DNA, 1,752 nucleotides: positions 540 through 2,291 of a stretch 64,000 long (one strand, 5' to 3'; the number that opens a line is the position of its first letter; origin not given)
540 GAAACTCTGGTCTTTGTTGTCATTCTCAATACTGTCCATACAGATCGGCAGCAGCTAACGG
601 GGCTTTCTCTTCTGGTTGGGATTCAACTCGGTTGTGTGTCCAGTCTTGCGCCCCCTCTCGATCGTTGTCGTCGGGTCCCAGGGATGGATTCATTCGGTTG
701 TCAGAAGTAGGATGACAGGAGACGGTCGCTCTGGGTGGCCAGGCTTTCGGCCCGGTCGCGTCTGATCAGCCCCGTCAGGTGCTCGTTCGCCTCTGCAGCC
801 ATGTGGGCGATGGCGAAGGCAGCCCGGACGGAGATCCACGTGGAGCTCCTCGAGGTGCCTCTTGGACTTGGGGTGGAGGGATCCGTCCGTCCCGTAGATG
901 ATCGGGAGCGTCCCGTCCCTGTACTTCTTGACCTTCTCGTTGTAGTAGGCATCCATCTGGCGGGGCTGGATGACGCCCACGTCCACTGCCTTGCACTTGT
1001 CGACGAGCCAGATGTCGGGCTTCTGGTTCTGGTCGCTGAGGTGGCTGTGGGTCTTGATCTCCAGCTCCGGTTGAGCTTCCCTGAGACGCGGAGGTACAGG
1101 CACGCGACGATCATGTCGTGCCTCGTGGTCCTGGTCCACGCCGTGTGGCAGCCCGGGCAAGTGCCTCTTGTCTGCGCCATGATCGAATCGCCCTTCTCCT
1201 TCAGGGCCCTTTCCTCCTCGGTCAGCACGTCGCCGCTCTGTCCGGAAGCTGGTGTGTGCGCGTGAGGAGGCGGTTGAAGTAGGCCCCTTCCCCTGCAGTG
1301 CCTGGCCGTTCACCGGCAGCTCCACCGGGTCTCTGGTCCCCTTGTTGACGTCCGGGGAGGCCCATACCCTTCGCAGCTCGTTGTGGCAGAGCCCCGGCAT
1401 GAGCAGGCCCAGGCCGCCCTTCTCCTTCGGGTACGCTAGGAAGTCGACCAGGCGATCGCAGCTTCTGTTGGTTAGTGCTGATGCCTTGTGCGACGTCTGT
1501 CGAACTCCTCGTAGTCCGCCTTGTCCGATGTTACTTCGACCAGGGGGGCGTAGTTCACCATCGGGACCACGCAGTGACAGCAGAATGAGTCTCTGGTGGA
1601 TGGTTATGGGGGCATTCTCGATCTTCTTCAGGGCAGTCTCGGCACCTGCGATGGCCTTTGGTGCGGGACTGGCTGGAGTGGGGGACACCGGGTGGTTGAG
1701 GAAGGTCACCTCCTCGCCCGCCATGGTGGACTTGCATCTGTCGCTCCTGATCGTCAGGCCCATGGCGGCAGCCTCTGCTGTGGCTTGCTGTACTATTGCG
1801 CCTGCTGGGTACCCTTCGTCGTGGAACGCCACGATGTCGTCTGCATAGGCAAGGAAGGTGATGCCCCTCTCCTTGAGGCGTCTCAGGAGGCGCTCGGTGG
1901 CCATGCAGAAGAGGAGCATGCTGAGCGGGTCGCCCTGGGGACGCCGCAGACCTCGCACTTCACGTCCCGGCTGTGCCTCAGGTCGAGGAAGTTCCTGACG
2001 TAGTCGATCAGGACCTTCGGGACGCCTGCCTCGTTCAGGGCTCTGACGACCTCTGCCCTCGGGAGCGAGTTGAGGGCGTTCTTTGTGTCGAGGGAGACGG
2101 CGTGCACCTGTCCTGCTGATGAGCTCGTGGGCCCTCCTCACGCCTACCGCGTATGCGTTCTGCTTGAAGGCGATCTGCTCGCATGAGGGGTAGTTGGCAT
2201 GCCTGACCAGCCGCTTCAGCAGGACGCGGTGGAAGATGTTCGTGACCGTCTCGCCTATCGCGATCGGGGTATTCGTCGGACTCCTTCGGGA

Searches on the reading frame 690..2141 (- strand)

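Call 87: search_protein_families(library=pfam, proteins=[window:690-2141:-], max_evalue=0.01)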
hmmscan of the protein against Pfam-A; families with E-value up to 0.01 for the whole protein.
window:690-2141:- (483 aa): 1 family
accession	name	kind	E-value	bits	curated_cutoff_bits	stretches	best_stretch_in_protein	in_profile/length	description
PF00078.32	RVT_1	-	2.5e-11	44.1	29.6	1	66-150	118-203/205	Reverse transcriptase (RNA-dependent DNA polymerase)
